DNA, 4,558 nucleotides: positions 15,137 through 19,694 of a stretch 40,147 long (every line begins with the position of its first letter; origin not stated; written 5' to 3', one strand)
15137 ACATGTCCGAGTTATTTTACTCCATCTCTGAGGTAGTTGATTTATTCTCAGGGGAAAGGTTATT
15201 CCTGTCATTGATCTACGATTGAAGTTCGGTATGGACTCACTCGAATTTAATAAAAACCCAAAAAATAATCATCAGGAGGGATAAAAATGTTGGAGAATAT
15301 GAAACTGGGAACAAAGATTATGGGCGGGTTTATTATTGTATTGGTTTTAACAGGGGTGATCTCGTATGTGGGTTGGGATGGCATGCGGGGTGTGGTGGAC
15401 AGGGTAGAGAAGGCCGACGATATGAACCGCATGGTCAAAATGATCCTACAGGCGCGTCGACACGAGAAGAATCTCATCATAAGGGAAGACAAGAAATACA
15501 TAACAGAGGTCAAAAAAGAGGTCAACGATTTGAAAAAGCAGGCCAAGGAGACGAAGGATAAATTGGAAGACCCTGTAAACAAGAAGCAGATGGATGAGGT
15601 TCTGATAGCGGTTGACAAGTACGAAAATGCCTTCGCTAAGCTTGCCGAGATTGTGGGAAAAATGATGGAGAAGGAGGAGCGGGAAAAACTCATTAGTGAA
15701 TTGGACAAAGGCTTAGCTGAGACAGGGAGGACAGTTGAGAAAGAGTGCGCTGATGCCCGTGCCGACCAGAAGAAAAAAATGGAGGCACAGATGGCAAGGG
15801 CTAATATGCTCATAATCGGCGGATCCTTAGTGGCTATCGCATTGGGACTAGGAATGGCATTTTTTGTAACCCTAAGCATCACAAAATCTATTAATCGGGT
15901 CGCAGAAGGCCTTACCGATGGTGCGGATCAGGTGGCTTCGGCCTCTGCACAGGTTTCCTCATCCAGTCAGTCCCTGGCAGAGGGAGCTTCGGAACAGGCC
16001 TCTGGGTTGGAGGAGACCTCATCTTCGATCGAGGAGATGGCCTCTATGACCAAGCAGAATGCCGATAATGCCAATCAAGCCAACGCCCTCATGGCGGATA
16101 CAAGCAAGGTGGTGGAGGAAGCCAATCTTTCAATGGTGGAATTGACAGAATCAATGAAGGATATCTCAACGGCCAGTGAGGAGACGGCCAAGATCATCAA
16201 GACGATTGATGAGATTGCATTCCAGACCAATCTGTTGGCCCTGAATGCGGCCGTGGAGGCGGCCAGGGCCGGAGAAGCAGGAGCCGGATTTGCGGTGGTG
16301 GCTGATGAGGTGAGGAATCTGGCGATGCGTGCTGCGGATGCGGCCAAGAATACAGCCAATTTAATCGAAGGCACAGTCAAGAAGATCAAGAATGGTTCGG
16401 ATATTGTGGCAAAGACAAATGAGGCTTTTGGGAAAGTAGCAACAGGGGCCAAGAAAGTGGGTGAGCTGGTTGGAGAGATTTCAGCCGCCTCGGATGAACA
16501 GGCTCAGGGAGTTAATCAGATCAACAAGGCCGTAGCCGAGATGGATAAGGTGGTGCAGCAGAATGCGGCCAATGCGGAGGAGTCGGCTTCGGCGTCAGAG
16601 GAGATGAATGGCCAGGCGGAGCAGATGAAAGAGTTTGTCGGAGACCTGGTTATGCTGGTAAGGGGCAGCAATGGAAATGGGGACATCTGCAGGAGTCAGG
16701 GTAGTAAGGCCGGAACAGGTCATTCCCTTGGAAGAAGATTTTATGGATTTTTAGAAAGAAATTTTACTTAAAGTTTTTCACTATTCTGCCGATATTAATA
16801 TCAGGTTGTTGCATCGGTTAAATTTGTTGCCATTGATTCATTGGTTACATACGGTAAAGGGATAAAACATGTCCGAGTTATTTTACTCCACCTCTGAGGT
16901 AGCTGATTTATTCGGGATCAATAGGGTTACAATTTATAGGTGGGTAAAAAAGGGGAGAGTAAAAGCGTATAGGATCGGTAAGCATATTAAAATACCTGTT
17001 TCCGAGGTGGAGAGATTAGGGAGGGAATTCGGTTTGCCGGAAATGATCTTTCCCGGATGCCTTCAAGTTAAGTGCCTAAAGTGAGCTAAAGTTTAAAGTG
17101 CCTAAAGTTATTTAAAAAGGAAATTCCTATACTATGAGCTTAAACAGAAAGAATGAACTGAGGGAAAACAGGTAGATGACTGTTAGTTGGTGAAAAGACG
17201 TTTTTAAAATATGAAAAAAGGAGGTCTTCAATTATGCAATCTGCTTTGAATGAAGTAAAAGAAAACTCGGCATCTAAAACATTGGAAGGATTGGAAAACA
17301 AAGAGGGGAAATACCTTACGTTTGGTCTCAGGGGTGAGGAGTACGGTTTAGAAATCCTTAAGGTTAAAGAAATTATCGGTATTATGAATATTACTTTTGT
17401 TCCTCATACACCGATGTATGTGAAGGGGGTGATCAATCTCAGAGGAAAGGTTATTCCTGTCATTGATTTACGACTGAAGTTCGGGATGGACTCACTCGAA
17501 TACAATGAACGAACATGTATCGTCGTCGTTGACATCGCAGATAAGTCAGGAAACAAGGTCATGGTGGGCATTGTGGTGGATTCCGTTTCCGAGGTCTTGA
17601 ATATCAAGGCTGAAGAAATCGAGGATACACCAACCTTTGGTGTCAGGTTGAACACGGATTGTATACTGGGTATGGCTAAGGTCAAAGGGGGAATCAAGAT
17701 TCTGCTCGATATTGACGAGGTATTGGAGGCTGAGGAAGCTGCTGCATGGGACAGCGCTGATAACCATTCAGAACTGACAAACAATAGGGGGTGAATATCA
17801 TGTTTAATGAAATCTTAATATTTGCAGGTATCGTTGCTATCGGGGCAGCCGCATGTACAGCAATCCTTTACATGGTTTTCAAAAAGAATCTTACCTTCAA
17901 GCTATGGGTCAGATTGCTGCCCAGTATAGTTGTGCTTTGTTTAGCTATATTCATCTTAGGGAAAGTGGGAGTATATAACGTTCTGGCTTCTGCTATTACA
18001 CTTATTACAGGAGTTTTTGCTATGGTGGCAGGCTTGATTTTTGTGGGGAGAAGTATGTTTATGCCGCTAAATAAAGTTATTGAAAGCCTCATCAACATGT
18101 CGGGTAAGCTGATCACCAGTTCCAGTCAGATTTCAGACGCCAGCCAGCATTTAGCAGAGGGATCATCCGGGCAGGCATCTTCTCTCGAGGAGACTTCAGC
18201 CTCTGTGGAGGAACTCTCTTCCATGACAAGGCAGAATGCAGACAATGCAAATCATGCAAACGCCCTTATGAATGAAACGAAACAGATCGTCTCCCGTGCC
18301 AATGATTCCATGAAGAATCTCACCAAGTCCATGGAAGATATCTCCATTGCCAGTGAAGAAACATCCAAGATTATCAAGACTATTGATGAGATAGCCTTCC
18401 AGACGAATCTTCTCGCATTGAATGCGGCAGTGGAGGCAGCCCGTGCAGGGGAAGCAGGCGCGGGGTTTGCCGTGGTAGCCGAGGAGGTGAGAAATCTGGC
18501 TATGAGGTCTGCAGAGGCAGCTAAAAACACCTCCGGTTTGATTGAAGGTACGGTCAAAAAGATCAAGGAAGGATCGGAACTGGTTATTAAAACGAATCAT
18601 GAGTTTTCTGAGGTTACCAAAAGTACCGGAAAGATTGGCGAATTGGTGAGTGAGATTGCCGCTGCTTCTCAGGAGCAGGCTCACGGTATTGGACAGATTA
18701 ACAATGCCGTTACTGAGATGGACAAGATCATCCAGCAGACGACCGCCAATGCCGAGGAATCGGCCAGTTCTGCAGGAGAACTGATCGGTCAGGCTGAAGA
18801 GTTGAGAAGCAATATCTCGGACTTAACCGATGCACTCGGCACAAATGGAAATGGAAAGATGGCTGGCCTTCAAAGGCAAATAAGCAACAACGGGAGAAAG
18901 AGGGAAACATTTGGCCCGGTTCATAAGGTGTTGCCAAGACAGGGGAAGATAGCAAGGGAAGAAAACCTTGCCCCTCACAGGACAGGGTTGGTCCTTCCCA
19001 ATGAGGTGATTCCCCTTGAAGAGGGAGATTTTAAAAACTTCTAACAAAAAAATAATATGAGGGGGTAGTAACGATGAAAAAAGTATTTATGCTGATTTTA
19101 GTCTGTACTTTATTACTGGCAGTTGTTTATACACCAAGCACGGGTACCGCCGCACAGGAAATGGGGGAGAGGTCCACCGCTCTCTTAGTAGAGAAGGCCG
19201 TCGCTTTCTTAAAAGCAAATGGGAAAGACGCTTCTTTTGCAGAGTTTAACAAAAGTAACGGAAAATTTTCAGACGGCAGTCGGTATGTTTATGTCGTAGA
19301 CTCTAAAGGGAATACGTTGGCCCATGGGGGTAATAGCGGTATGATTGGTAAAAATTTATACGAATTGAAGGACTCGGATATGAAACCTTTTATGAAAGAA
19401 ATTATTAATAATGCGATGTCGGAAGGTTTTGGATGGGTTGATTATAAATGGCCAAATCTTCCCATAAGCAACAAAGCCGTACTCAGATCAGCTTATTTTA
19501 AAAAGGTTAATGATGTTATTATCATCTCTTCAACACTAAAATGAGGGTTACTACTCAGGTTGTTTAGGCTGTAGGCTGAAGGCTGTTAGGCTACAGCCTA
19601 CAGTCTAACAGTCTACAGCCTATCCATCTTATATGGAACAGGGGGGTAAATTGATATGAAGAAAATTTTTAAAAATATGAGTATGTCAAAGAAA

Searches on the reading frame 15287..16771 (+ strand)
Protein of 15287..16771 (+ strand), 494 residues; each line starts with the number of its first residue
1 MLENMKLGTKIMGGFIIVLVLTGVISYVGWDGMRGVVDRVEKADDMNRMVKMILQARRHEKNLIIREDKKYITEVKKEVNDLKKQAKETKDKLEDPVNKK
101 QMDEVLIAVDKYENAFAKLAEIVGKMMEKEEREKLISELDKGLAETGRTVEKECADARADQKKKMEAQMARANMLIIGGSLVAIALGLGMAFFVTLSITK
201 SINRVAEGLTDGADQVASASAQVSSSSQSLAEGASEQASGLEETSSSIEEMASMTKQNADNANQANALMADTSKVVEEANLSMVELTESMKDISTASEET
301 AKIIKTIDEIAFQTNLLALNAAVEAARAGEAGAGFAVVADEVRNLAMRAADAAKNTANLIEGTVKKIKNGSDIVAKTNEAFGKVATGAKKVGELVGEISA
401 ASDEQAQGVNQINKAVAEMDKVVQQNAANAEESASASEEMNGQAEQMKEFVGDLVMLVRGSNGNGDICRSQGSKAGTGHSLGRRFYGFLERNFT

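Call 18: search_protein_families(library=pfam, proteins=[window:15287-16771:+])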
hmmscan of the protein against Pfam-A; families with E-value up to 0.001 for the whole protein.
window:15287-16771:+ (494 aa): 4 families
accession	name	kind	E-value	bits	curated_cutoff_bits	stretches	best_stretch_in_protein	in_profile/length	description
PF00015.26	MCPsignal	-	5.5e-45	153.7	34.6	1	271-422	6-171/172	Methyl-accepting chemotaxis protein (MCP) signalling domain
PF16591.11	HBM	-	2.8e-07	30.7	29.8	1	30-168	1-147/254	Helical bimodular sensor domain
PF06103.16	DUF948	-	0.0004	20.9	37.2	0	175-251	4-80/89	Bacterial protein of unknown function (DUF948)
PF04906.18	Tweety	-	0.00098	18.3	31.8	1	154-291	63-197/431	Tweety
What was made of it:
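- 15287..16771 (+): MCP1 (HBM sensor plus MCP signalling domain), the gene downstream of the leader. Its RBS AGGAGG lies at 15274-15279. Pfam (call 18)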

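Call 21: find_encoding_contigs(protein=window:15287-16771:+, flank=10000, max_places=10)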
Protein window:15287-16771:+ (494 aa): no gene with exactly this product is on record in the collection.

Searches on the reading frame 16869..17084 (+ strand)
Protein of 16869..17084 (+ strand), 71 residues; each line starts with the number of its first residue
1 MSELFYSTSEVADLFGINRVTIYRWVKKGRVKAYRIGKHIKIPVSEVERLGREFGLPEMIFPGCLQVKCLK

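Call 18: search_protein_families(library=pfam, proteins=[window:16869-17084:+])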
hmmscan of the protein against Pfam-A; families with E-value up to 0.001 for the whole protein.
window:16869-17084:+ (71 aa): 4 families
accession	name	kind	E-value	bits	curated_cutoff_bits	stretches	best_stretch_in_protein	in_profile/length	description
PF12728.13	HTH_17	-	6.9e-15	55.5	27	1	5-49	1-45/51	Helix-turn-helix domain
PF13384.12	HTH_23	-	2.2e-05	24.6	24.6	1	6-27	18-39/50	Homeodomain-like domain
PF00376.29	MerR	-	6.3e-05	23.2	28.2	1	7-35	1-29/38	MerR family regulatory protein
PF13518.12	HTH_28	-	0.00025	21.5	25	1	7-28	14-35/52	Helix-turn-helix domain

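Call 22: find_encoding_contigs(protein=window:16869-17084:+, flank=10000, max_places=10)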
Protein window:16869-17084:+ (71 aa): 1 contig read that carries it; 1 place shown.
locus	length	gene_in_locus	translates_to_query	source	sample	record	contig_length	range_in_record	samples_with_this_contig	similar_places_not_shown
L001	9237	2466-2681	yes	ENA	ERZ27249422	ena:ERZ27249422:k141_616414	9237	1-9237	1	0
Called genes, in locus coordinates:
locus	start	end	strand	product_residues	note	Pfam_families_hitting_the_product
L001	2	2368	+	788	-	?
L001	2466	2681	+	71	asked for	PF12728:HTH_17, PF13384:HTH_23 (faint)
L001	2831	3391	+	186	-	PF01584:CheW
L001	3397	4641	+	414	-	PF00015:MCPsignal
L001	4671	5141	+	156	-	PF08269:dCache_2, PF17200:sCache_2, PF17201:Cache_3-Cache_2 (weak)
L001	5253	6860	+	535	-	PF12729:4HB_MCP_1, PF00672:HAMP, PF00015:MCPsignal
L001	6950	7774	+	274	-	PF03705:CheR_N, PF08241:Methyltransf_11 (faint), PF01739:CheR, PF13649:Methyltransf_25 (faint)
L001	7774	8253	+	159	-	PF03975:CheD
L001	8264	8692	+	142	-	PF00072:Response_reg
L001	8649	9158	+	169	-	PF13690:CheX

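Call 47: find_homologous_proteins(query=window:16869-17084:+, max_evalue=1e-10)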
Query window:16869-17084:+ (71 aa): 35 proteins with E <= 1e-10 among 36 candidates.
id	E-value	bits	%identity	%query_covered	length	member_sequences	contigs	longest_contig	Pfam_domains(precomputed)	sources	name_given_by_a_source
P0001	1.8e-34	134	91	96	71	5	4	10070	PF12728.14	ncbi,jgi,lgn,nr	ncbi:MAG: DNA-binding protein [Deltaproteobacteria bacterium]|jgi:excisionase family DNA binding pro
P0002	4.6e-30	120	92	87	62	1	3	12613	PF12728.14,PF00376.30,PF13384.13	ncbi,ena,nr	ncbi:MAG: hypothetical protein FD151_332 [bacterium]|nr:MAG: hypothetical protein FD151_332 [bacteri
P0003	3.0e-29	118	82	96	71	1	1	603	PF12728.14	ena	-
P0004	1.2e-21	94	70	85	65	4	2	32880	PF12728.14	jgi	jgi:excisionase family DNA binding protein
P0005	3.1e-21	92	72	86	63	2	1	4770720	PF12728.14,PF13384.13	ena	-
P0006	3.5e-21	92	73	83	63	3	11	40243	PF12728.14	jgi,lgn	jgi:excisionase family DNA binding protein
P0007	7.7e-21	91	72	85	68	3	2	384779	PF12728.14,PF00376.30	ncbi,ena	-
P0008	8.3e-21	91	75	83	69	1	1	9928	PF12728.14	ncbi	-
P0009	9.5e-21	91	72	86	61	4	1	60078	PF12728.14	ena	-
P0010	2.6e-20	90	69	83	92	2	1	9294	PF12728.14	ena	-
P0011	2.8e-20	89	60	96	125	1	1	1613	PF12728.14,PF01208.24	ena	-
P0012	3.2e-20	89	68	83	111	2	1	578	PF12728.14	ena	-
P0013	7.2e-20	88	79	80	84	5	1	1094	PF12728.14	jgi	-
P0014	1.3e-19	87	74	82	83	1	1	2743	PF12728.14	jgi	jgi:excisionase family DNA binding protein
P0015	1.7e-19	87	69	83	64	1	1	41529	PF12728.14,PF13384.13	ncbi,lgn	ncbi:MAG: helix-turn-helix domain-containing protein [Syntrophales bacterium]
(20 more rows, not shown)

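Call 48: find_encoding_contigs(protein=P0001, flank=6000, max_places=6)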
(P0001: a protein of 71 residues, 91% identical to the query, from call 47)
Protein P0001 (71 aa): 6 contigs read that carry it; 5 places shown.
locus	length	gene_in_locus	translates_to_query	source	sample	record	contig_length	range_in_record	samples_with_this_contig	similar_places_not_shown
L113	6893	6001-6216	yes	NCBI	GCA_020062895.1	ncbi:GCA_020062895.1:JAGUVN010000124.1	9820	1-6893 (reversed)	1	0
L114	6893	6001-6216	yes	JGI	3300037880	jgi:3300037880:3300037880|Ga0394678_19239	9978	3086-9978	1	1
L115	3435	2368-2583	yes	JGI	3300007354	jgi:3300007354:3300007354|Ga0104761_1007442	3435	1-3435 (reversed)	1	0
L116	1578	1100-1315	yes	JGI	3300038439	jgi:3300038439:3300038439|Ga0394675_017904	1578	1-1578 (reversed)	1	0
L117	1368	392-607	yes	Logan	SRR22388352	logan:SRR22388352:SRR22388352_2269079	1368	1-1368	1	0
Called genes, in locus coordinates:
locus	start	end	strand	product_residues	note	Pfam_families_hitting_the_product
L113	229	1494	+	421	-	PF12832:MFS_1_like (faint), PF07690:MFS_1, PF06779:MFS_4, PF07690:MFS_1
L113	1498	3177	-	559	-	PF08323:Glyco_transf_5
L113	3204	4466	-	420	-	-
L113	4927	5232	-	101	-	PF13453:Zn_ribbon_TFIIB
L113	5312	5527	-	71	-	-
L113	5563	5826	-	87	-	PF04480:DUF559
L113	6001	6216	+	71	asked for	PF12728:HTH_17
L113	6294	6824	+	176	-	PF01584:CheW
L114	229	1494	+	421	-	PF12832:MFS_1_like (faint), PF07690:MFS_1, PF06779:MFS_4, PF07690:MFS_1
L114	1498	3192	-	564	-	PF08323:Glyco_transf_5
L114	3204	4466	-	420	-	-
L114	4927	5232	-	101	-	PF13453:Zn_ribbon_TFIIB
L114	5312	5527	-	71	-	-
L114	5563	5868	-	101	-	PF04480:DUF559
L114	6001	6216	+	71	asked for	PF12728:HTH_17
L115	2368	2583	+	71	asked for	PF12728:HTH_17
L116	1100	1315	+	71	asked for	PF12728:HTH_17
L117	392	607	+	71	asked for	PF12728:HTH_17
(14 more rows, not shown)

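Call 49: find_encoding_contigs(protein=P0002, flank=6000, max_places=6)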
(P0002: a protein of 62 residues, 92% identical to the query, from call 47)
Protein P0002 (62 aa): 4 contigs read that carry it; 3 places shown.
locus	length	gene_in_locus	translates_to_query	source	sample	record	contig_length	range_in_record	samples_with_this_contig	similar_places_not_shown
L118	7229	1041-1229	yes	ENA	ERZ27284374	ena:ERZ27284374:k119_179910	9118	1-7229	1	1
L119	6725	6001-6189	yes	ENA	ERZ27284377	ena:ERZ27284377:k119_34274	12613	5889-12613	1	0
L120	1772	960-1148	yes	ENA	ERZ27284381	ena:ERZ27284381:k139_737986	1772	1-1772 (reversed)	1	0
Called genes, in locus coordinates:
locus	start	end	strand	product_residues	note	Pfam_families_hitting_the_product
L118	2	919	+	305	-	PF00015:MCPsignal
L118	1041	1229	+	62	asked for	PF12728:HTH_17, PF13384:HTH_23 (faint), PF00376:MerR (faint)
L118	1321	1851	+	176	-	PF01584:CheW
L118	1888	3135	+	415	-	PF00015:MCPsignal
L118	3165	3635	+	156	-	PF08269:dCache_2, PF17200:sCache_2, PF17201:Cache_3-Cache_2 (weak)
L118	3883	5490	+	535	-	PF12729:4HB_MCP_1, PF00672:HAMP, PF00015:MCPsignal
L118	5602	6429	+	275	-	PF03705:CheR_N, PF08241:Methyltransf_11 (faint), PF01739:CheR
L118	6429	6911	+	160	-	PF03975:CheD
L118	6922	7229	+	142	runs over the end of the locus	PF00072:Response_reg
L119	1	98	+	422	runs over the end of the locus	PF05201:GlutR_N, PF03807:F420_oxidored (faint), PF01488:Shikimate_DH, PF00745:GlutR_dimer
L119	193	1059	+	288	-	PF08543:Phos_pyr_kin, PF00294:PfkB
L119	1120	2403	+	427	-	PF01964:ThiC_Rad_SAM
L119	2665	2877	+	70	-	-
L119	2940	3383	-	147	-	-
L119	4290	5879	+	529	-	PF06103:DUF948 (faint), PF00015:MCPsignal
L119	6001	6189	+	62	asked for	PF12728:HTH_17, PF13384:HTH_23 (faint), PF00376:MerR (faint)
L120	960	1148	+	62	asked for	PF12728:HTH_17, PF13384:HTH_23 (faint), PF00376:MerR (faint)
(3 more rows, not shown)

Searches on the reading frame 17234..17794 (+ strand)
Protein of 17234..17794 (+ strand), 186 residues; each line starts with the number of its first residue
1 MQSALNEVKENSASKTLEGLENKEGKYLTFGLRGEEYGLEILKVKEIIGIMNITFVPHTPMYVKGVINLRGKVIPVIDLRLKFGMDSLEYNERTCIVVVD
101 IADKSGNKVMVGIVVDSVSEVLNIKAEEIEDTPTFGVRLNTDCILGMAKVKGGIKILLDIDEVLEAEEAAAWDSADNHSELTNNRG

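Call 18: search_protein_families(library=pfam, proteins=[window:17234-17794:+])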
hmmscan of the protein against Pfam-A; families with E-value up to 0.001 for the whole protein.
window:17234-17794:+ (186 aa): 1 family
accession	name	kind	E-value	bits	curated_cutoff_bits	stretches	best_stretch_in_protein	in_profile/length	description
PF01584.24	CheW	-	1.1e-35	122.6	23.5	1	26-167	1-137/138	CheW-like domain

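Call 35: find_encoding_contigs(protein=window:17234-17794:+, flank=10000, max_places=10)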
Protein window:17234-17794:+ (186 aa): 1 contig read that carries it; 1 place shown.
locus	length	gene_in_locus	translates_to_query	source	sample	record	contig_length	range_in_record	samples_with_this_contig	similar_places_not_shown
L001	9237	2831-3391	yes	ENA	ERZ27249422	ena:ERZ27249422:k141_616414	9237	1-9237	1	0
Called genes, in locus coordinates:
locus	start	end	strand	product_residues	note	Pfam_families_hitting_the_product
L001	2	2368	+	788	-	?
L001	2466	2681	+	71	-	PF12728:HTH_17, PF13384:HTH_23 (faint)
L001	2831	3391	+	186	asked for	PF01584:CheW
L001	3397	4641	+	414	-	PF00015:MCPsignal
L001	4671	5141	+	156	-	PF08269:dCache_2, PF17200:sCache_2, PF17201:Cache_3-Cache_2 (weak)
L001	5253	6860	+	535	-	PF12729:4HB_MCP_1, PF00672:HAMP, PF00015:MCPsignal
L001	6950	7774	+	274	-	PF03705:CheR_N, PF08241:Methyltransf_11 (faint), PF01739:CheR, PF13649:Methyltransf_25 (faint)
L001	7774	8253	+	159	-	PF03975:CheD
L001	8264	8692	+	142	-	PF00072:Response_reg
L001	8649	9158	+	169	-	PF13690:CheX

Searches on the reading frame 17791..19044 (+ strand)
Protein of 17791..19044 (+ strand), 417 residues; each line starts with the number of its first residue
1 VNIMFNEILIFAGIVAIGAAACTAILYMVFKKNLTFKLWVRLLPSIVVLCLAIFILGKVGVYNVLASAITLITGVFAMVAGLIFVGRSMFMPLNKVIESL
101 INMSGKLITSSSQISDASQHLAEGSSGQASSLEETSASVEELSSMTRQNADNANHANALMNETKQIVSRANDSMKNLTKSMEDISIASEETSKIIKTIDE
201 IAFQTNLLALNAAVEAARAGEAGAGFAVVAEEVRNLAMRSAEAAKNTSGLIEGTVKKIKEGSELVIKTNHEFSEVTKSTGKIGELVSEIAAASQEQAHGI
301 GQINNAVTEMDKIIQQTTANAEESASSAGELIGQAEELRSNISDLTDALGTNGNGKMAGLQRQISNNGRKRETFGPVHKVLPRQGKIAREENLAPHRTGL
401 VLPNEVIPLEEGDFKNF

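Call 18: search_protein_families(library=pfam, proteins=[window:17791-19044:+])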
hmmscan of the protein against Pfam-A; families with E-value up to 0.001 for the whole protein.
window:17791-19044:+ (417 aa): 1 family
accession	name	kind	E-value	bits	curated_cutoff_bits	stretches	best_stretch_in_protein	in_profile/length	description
PF00015.26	MCPsignal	-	6.7e-46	156.7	34.6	1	161-313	5-171/172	Methyl-accepting chemotaxis protein (MCP) signalling domain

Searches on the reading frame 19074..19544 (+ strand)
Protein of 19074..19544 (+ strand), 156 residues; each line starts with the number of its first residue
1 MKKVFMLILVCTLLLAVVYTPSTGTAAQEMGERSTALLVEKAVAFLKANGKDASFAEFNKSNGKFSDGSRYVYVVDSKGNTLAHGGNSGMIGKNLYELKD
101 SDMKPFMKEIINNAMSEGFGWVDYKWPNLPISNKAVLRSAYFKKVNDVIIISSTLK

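Call 18: search_protein_families(library=pfam, proteins=[window:19074-19544:+])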
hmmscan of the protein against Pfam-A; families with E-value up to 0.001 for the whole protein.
window:19074-19544:+ (156 aa): 3 families
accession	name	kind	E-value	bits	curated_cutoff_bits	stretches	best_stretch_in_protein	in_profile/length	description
PF17200.10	sCache_2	-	5.3e-16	59.4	25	1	63-142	48-126/155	Single Cache domain 2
PF08269.17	dCache_2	-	1.3e-12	47.9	26.5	1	65-146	90-174/298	Cache domain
PF17201.10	Cache_3-Cache_2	-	3.1e-06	27.1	27.7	1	71-154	205-285/299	Cache 3/Cache 2 fusion domain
